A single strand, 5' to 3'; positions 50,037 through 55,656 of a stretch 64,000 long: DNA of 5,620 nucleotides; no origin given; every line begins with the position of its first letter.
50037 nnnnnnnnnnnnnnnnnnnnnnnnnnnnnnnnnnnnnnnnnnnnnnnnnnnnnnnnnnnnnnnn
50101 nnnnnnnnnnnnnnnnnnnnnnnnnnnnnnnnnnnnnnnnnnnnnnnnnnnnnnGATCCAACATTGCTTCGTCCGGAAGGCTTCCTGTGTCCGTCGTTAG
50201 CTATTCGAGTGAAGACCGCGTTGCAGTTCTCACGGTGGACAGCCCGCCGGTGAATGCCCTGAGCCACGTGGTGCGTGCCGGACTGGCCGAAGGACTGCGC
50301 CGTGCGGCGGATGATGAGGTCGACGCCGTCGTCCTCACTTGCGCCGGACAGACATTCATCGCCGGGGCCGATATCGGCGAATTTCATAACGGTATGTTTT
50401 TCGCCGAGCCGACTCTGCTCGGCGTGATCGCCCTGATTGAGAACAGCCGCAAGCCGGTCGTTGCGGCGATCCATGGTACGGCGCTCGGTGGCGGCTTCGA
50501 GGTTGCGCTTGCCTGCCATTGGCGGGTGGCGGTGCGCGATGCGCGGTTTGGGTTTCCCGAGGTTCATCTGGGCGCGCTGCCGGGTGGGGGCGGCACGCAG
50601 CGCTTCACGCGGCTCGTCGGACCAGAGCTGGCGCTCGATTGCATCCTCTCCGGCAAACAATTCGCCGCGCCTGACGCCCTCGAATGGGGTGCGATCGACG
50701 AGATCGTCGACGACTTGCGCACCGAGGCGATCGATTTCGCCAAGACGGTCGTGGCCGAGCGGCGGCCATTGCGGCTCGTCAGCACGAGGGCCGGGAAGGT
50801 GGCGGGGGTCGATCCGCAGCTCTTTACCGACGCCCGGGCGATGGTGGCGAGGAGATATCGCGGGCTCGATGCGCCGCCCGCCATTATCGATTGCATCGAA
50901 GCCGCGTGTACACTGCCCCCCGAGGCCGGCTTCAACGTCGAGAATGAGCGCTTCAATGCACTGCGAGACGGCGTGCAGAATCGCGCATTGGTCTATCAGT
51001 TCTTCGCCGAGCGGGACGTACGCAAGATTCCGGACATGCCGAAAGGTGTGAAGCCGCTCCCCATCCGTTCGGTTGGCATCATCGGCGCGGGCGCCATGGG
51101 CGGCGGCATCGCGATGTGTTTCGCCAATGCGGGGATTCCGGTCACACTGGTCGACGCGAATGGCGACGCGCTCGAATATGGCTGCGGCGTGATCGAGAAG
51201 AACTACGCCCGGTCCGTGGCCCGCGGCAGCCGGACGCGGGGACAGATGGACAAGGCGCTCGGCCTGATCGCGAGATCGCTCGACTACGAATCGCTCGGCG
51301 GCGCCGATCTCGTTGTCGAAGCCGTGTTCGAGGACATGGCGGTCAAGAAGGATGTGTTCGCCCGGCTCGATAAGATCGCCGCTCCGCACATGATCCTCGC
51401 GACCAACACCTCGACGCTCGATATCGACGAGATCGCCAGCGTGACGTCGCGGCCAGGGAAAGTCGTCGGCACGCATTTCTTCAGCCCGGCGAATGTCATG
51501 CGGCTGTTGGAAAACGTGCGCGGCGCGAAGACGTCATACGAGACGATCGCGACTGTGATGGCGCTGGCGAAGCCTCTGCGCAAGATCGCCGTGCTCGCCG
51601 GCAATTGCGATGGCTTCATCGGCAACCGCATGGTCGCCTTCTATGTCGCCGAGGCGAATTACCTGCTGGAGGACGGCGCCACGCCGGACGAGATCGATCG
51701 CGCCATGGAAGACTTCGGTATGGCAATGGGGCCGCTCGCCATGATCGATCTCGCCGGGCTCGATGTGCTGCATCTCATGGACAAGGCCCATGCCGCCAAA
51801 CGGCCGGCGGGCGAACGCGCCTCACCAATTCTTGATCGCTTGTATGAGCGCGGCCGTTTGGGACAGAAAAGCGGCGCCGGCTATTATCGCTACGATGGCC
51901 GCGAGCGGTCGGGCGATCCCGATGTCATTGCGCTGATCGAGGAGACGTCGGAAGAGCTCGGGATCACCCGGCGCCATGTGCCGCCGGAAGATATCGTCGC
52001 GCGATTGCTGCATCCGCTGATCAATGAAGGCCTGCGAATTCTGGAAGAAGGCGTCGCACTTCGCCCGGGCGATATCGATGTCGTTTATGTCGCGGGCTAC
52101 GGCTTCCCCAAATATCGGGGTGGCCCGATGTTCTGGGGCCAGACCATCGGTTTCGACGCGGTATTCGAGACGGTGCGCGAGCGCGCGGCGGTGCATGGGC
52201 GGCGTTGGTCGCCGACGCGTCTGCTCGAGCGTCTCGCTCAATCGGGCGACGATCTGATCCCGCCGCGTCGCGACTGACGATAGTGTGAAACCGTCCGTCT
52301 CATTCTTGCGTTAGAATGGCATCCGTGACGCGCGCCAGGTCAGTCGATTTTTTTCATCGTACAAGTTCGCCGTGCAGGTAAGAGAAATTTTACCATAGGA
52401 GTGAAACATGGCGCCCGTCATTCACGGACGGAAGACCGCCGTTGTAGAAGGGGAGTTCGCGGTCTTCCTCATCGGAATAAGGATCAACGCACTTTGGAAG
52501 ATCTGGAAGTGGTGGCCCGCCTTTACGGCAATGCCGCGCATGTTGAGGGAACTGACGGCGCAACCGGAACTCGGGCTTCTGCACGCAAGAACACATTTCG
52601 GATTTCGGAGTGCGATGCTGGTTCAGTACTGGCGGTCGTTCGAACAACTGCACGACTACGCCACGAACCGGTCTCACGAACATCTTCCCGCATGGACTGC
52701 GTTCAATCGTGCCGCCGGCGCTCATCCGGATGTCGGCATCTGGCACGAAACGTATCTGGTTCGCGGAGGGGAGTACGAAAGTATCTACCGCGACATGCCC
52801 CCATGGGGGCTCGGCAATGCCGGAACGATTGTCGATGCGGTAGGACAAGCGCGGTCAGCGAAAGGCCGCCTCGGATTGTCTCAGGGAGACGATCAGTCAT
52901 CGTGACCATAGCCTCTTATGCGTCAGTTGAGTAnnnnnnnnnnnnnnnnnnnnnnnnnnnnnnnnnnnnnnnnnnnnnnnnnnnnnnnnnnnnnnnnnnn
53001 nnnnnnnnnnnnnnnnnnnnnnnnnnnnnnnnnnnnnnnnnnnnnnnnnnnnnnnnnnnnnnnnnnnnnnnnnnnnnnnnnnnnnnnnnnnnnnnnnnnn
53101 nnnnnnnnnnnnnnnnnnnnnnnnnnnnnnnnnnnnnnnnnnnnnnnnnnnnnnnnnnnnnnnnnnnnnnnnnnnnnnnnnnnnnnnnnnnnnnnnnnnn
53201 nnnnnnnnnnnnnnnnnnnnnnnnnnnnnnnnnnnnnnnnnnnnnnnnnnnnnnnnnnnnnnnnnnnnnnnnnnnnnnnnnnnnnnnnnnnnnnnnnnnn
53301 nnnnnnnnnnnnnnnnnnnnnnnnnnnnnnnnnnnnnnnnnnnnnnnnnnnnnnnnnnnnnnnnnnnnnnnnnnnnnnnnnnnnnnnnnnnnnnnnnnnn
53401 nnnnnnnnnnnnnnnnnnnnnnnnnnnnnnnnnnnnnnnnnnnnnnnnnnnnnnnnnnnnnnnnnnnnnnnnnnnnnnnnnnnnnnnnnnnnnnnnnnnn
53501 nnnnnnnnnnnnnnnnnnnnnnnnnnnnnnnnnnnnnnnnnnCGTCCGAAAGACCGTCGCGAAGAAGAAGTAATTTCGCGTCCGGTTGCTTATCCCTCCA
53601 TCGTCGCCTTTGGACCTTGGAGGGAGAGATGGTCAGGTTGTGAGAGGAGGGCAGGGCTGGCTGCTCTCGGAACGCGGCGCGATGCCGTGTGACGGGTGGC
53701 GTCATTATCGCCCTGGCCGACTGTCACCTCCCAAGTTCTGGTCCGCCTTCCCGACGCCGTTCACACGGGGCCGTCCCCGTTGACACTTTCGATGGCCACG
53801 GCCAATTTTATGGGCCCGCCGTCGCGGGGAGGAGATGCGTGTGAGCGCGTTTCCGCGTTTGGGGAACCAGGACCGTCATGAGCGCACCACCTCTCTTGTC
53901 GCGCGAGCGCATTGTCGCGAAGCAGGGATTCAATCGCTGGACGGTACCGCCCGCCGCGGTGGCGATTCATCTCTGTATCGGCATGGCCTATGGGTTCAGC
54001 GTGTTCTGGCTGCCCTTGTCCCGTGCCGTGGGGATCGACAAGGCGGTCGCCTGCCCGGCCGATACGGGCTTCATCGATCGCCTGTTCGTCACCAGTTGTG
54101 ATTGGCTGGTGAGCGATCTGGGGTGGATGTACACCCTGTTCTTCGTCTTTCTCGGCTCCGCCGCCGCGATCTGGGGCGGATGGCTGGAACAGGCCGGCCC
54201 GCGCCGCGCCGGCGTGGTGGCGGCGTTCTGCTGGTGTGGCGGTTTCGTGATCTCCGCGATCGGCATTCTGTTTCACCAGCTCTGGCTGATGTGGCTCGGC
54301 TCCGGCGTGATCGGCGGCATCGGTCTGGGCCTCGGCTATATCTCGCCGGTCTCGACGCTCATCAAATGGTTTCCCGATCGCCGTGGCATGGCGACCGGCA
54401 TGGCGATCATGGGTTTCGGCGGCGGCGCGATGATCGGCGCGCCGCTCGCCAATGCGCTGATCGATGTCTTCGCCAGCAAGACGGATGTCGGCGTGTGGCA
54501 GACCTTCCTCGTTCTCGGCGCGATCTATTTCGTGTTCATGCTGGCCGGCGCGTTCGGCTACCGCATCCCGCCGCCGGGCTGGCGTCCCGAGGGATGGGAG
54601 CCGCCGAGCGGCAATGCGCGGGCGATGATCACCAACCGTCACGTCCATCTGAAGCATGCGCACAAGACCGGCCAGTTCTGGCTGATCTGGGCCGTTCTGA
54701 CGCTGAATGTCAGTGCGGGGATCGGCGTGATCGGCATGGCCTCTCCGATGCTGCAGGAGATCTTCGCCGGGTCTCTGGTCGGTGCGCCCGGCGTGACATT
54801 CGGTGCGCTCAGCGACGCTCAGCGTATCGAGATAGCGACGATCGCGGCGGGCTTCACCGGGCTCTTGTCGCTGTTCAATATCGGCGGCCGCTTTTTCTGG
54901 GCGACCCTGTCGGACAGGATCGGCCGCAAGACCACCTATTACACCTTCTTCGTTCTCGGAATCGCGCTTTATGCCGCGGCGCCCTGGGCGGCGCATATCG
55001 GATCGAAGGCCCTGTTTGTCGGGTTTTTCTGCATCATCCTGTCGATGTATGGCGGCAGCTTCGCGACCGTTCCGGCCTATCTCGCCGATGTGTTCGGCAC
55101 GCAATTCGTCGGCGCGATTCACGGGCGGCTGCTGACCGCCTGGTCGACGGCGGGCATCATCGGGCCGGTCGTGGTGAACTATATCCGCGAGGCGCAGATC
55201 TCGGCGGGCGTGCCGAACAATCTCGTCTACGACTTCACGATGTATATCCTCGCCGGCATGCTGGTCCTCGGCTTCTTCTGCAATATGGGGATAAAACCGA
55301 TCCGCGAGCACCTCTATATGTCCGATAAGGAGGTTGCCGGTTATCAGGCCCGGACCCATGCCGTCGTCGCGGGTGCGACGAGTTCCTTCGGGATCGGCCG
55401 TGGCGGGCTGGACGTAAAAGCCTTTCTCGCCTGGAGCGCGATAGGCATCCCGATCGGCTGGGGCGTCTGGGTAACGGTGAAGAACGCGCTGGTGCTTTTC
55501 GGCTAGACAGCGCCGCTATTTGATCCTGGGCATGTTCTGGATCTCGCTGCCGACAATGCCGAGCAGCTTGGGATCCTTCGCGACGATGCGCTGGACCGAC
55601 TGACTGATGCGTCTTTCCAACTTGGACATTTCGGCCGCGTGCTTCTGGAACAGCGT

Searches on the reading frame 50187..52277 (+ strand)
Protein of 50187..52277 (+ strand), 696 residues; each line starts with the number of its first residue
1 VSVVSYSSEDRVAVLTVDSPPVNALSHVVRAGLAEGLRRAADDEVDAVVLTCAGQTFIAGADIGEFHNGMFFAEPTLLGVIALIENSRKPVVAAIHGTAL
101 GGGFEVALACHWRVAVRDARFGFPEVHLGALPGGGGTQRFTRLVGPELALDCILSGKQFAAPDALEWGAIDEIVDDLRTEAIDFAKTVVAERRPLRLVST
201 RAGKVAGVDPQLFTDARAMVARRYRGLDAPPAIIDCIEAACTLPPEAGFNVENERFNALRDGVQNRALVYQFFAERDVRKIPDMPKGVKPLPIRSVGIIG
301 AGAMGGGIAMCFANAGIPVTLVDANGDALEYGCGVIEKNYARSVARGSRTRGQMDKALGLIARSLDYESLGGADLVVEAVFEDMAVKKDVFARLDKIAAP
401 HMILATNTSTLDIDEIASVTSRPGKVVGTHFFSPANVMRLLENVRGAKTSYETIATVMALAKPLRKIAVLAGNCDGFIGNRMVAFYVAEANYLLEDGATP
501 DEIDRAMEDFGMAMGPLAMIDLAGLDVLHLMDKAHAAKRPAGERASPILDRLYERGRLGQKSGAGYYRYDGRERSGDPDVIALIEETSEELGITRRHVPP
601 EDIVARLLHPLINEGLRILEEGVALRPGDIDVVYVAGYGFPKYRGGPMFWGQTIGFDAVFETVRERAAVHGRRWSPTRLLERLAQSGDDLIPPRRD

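Call 28: search_protein_families(library=pfam, proteins=[window:50187-52277:+], max_evalue=0.0001)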
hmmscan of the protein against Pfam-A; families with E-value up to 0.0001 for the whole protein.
window:50187-52277:+ (696 aa): 4 families
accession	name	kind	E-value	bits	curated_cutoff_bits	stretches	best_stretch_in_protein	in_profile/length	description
PF02737.24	3HCDH_N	-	1.3e-59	201.5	22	1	296-473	2-179/180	3-hydroxyacyl-CoA dehydrogenase, NAD binding domain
PF00378.25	ECH_1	-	8.2e-37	127.3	27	1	9-189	3-191/251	Enoyl-CoA hydratase/isomerase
PF00725.27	3HCDH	-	2e-35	121.7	22.1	2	476-569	1-97/97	3-hydroxyacyl-CoA dehydrogenase, C-terminal domain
PF16113.10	ECH_2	-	7.1e-20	72.2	27.2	1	22-182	12-180/335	Enoyl-CoA hydratase/isomerase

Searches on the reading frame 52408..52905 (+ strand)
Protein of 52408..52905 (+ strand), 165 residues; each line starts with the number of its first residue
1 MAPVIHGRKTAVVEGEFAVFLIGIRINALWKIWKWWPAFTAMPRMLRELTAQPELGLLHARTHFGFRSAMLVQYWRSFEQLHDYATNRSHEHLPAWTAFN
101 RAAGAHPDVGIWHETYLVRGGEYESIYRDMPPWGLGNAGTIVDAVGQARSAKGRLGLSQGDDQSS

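Call 28: search_protein_families(library=pfam, proteins=[window:52408-52905:+], max_evalue=0.0001)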
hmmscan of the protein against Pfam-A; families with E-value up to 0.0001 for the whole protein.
window:52408-52905:+ (165 aa): 1 family
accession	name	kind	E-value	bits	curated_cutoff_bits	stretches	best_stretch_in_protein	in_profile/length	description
PF13826.12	Monooxy_af470-like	-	2.2e-44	151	25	1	18-135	2-118/118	Monooxygenase af470-like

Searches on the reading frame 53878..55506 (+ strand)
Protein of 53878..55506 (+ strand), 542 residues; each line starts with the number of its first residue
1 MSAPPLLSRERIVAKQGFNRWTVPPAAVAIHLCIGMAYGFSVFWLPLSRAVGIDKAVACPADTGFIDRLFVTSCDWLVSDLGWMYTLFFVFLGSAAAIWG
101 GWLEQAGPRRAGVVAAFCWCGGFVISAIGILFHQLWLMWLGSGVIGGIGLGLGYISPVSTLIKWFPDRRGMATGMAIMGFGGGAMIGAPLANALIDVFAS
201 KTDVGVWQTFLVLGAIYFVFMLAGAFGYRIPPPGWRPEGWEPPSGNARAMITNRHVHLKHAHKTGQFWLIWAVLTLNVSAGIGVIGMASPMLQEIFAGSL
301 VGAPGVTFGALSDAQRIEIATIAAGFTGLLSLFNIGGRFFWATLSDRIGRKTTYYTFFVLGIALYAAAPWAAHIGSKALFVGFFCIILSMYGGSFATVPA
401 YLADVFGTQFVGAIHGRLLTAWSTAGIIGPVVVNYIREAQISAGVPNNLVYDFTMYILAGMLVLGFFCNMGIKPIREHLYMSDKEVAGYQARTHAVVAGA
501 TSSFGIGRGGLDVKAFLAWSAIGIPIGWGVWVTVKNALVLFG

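Call 3: search_protein_families(library=pfam, proteins=[window:53878-55506:+], max_evalue=0.01)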
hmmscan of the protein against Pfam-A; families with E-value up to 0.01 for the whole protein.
window:53878-55506:+ (542 aa): 1 family
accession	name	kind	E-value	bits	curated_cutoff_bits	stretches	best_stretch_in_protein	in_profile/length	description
PF07690.21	MFS_1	-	1.1e-31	110.5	33.4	1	32-430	6-347/347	Major Facilitator Superfamily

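Call 4: search_protein_families(library=ncbifam, proteins=[window:53878-55506:+], max_evalue=0.01)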
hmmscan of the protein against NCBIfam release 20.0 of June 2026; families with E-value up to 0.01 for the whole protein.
window:53878-55506:+ (542 aa): 5 families
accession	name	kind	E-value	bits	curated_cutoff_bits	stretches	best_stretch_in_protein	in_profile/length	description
NF049980.1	SfMCT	equivalog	4.5e-89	298.8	320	1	20-440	1-365/378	L-lactate MFS transporter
TIGR00890.1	2A0111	subfamily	1.1e-42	146.3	374.85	1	21-437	3-355/377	oxalate/formate antiport family MFS transporter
TIGR04259.1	oxa_formateAnti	equivalog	5.6e-32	111.1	335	1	73-434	32-363/405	oxalate/formate MFS antiporter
TIGR00892.1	2A0113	subfamily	5.6e-08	31.9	586.1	1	78-226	53-192/455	monocarboxylate transporter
NF047966.1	MFS_OXA_tail_dom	subfamily_domain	1e-05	25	24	1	514-542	3-31/31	MFS transporter small subunit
